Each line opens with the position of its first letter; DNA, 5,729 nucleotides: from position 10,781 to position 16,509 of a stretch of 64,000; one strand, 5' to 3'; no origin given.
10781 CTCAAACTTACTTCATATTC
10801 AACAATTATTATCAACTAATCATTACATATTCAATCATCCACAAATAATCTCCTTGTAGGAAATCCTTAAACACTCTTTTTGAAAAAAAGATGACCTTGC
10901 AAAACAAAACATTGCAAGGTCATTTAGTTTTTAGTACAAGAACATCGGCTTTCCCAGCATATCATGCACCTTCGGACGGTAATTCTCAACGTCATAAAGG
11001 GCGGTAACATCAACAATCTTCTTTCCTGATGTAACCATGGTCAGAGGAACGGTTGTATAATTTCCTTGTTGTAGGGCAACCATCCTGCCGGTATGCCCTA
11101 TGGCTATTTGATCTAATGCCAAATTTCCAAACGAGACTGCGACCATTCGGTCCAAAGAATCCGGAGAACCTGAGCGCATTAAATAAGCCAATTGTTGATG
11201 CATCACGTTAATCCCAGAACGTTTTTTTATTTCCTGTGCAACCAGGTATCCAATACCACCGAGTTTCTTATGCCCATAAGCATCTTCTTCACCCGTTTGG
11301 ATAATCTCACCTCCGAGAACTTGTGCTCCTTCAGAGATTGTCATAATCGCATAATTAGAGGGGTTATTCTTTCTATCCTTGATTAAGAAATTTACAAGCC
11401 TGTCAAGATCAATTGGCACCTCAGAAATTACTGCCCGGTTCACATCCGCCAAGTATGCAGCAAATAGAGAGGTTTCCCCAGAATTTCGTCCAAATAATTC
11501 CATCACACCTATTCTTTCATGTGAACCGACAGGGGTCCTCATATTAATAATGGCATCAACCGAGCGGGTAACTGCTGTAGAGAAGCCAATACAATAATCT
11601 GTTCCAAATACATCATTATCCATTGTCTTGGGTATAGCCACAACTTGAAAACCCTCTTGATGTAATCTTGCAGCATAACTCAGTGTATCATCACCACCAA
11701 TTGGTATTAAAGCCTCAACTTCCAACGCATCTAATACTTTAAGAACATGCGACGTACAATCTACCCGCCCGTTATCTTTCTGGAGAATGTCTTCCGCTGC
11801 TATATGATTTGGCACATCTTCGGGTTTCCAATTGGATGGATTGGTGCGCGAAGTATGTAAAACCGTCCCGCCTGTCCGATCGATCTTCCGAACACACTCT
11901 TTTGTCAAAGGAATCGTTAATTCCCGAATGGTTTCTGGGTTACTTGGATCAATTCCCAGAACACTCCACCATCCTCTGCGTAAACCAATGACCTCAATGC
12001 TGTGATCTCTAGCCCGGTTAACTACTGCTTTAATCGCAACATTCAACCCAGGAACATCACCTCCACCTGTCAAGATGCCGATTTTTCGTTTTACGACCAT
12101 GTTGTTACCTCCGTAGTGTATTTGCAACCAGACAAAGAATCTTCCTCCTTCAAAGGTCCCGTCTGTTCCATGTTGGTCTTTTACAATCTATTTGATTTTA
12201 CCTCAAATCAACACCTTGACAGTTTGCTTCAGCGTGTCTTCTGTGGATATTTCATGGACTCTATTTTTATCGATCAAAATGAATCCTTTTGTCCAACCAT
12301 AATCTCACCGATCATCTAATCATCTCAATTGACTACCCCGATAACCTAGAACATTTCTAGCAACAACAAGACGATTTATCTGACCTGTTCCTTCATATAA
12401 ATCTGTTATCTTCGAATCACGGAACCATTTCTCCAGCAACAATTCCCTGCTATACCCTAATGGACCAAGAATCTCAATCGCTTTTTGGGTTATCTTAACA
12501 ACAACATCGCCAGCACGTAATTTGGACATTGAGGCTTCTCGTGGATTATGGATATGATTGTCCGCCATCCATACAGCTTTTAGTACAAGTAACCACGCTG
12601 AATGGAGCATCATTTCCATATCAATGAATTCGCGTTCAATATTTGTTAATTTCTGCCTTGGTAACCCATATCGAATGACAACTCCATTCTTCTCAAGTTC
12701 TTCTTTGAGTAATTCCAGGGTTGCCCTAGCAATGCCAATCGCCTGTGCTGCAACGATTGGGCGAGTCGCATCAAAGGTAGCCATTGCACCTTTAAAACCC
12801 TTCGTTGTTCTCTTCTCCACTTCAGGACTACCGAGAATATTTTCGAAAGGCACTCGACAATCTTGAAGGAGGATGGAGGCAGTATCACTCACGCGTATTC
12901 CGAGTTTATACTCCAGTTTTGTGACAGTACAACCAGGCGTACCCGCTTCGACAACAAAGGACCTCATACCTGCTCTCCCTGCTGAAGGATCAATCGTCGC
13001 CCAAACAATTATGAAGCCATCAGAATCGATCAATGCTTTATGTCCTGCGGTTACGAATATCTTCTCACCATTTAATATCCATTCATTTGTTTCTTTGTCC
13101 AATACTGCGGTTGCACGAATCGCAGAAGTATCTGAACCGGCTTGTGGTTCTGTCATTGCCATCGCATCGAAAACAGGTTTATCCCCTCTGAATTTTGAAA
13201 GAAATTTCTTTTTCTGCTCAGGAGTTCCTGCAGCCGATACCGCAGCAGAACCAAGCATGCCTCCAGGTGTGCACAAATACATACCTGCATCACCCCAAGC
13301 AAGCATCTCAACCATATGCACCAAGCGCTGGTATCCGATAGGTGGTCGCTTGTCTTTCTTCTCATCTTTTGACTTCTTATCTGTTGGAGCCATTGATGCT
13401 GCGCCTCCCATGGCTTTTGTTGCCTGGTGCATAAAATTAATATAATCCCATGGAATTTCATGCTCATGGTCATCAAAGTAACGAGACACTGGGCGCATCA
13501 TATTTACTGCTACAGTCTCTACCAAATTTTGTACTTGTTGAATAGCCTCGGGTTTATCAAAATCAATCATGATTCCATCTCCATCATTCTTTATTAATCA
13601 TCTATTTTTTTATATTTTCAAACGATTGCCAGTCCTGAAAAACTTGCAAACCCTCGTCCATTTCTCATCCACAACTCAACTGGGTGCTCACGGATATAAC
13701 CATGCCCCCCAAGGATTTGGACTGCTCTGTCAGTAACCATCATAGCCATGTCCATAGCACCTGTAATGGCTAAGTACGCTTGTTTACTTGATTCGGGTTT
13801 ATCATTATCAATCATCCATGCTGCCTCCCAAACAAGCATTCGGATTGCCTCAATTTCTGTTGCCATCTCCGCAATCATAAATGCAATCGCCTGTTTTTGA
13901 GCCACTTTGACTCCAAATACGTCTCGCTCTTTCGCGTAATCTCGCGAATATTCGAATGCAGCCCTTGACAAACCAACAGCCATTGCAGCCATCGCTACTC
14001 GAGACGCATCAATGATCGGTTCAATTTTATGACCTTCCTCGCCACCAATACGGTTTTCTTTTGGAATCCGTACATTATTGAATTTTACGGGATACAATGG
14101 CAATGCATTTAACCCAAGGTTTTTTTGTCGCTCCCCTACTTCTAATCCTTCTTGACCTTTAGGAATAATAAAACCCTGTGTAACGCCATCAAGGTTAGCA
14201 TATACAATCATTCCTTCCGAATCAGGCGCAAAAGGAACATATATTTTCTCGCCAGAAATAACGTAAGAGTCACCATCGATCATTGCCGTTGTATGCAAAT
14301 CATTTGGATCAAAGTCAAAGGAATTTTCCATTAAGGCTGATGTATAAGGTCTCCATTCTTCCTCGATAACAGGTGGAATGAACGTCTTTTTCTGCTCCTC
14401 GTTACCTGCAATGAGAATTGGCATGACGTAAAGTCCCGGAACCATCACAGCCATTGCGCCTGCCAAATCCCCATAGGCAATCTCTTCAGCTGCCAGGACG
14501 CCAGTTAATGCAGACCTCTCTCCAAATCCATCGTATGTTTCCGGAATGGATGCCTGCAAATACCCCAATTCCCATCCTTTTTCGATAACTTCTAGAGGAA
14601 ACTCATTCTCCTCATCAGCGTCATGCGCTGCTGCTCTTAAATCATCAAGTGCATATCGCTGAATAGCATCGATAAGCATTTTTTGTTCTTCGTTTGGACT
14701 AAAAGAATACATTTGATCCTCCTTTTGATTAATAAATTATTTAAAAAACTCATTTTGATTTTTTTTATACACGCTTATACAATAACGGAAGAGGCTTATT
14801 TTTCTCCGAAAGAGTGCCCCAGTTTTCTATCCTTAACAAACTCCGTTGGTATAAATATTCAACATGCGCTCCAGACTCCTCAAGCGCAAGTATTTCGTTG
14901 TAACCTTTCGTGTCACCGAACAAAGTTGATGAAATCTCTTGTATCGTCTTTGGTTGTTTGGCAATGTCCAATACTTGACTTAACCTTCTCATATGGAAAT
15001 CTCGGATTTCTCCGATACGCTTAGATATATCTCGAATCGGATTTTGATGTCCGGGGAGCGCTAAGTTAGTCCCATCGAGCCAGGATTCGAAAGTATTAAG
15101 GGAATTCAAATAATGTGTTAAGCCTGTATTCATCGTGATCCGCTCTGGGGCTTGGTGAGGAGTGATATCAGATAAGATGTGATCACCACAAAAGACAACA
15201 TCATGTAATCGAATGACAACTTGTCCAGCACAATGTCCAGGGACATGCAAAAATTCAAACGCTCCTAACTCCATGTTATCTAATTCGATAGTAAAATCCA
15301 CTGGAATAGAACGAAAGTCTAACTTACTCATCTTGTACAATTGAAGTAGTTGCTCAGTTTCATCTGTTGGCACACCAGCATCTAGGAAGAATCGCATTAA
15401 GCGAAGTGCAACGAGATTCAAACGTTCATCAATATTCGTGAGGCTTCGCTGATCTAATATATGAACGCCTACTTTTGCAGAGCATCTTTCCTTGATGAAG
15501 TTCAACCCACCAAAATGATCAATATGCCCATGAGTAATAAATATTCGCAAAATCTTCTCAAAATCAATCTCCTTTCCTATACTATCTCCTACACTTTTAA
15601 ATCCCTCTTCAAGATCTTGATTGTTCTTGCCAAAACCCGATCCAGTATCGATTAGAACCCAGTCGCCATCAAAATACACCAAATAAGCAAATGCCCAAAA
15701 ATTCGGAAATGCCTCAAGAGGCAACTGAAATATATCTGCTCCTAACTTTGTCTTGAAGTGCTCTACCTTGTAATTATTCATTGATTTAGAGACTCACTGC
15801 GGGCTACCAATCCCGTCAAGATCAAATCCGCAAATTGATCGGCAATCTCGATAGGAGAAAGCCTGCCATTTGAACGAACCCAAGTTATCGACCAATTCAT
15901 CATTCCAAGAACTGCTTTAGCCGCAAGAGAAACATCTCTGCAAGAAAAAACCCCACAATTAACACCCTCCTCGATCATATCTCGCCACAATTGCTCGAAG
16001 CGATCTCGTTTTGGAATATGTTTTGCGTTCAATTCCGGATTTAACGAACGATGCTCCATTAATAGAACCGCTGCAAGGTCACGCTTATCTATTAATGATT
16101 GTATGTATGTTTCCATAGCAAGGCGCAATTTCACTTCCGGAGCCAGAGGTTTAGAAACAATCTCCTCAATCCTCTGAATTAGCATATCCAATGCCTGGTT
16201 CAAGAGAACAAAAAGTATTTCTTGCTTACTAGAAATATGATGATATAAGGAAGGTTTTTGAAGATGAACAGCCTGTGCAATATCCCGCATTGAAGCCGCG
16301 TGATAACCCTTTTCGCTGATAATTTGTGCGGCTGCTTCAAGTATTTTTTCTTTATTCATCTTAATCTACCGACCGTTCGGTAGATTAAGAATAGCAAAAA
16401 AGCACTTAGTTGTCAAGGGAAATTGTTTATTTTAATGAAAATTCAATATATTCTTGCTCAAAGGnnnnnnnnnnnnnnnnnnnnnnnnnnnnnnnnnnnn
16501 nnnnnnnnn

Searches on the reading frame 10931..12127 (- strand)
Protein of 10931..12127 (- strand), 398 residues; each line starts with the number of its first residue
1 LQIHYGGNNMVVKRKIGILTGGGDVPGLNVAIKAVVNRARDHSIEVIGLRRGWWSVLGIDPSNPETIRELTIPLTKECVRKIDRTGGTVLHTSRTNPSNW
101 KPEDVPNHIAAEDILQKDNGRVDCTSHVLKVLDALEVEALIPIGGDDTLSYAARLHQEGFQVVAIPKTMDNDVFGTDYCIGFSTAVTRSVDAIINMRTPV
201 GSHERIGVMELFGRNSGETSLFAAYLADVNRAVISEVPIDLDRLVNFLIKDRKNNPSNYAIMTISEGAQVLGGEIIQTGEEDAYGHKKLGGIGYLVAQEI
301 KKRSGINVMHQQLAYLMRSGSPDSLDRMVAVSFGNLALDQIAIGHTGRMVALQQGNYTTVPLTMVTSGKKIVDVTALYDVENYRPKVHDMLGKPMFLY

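Call 10: search_protein_families(library=pfam, max_evalue=0.000001, proteins=[window:10931-12127:-])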
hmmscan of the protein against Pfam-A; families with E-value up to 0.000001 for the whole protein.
window:10931-12127:- (398 aa): 1 family
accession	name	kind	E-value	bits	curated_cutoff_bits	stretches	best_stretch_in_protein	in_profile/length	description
PF00365.25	PFK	-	9.8e-64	215.8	30.9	1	15-339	1-275/277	Phosphofructokinase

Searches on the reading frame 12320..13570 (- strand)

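Call 10: search_protein_families(library=pfam, max_evalue=0.000001, proteins=[window:12320-13570:-])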
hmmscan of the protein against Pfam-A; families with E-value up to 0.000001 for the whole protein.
window:12320-13570:- (416 aa): 3 families
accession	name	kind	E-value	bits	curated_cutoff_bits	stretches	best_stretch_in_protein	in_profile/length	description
PF00441.29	Acyl-CoA_dh_1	-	5.3e-30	105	22.4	1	257-408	2-150/150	Acyl-CoA dehydrogenase, C-terminal domain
PF02770.24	Acyl-CoA_dh_M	-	5.8e-19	68.5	33.3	1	136-238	1-97/97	Acyl-CoA dehydrogenase, middle domain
PF08028.16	Acyl-CoA_dh_2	-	6.9e-07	30.1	22.7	0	273-395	3-132/134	Acyl-CoA dehydrogenase, C-terminal domain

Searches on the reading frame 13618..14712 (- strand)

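Call 10: search_protein_families(library=pfam, max_evalue=0.000001, proteins=[window:13618-14712:-])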
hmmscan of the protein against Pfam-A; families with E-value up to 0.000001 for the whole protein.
window:13618-14712:- (364 aa): 4 families
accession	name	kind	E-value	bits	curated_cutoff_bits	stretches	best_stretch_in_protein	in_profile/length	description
PF00441.29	Acyl-CoA_dh_1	-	4.3e-32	111.8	22.4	1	234-360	11-136/150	Acyl-CoA dehydrogenase, C-terminal domain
PF02771.21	Acyl-CoA_dh_N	-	3e-24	86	22.9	1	7-119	1-113/113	Acyl-CoA dehydrogenase, N-terminal domain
PF08028.16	Acyl-CoA_dh_2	-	4e-13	50.3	22.7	1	241-351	3-122/134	Acyl-CoA dehydrogenase, C-terminal domain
PF02770.24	Acyl-CoA_dh_M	-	7.8e-12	45.6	33.3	1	134-214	11-97/97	Acyl-CoA dehydrogenase, middle domain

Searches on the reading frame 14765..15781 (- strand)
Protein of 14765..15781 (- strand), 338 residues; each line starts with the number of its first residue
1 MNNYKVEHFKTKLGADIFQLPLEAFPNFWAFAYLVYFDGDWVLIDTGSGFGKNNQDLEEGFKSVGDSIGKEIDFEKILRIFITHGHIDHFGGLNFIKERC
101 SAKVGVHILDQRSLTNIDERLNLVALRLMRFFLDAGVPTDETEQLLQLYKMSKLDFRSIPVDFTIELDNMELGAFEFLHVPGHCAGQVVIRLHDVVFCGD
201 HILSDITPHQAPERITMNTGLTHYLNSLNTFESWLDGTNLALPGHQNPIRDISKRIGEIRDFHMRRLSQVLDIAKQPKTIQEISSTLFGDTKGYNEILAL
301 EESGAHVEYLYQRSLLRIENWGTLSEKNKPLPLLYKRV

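Call 11: search_protein_families(library=pfam, max_evalue=0.000001, proteins=[window:14765-15781:-])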
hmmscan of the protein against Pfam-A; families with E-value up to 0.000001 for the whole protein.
window:14765-15781:- (338 aa): 1 family
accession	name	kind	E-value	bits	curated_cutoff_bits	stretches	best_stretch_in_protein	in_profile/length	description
PF00753.33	Lactamase_B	-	2.4e-20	73.8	22.7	1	31-212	7-161/196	Metallo-beta-lactamase superfamily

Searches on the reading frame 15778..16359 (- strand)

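Call 11: search_protein_families(library=pfam, max_evalue=0.000001, proteins=[window:15778-16359:-])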
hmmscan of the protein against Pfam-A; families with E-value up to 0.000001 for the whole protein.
window:15778-16359:- (193 aa): 3 families
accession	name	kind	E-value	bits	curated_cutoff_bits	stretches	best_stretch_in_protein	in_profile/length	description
PF17932.6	TetR_C_24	-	6.7e-33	113.8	26.4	1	74-184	4-114/114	Tetracyclin repressor-like, C-terminal domain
PF00440.29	TetR_N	-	4.7e-15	55.5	24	1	6-49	1-44/47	Bacterial regulatory proteins, tetR family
PF08359.16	TetR_C_4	-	4.8e-09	36.9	21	1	55-183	3-133/133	YsiA-like protein, C-terminal region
